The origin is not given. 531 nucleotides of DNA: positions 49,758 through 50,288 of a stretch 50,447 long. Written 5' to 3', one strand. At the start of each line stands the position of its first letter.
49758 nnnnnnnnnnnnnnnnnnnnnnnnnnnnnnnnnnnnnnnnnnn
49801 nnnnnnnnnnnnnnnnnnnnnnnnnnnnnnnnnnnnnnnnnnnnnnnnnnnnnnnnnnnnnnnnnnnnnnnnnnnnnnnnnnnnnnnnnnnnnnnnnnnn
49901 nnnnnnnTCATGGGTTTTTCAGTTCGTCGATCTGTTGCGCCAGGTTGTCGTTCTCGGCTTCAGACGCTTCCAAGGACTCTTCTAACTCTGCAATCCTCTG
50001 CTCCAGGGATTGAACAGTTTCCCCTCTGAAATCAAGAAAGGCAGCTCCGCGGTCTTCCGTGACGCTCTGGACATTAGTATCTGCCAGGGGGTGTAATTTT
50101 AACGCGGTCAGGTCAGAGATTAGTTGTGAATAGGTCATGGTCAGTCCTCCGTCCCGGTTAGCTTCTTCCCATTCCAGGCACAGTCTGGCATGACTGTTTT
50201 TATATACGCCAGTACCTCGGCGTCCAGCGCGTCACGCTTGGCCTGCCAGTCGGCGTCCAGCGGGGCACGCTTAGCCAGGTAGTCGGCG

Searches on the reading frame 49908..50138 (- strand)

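Call 85: search_protein_families(library=padloc, max_evalue=0.01, proteins=[window:49908-50138:-])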
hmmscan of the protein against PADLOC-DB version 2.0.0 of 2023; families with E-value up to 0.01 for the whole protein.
window:49908-50138:- (76 aa): 0 families

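Call 86: search_protein_families(library=phrogs, max_evalue=0.001, proteins=[window:49908-50138:-])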
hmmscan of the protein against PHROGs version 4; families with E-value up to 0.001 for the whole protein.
window:49908-50138:- (76 aa): 1 family
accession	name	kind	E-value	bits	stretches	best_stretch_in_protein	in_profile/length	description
phrog_20638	-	unknown function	0.00041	21.2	1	46-75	16-45/52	-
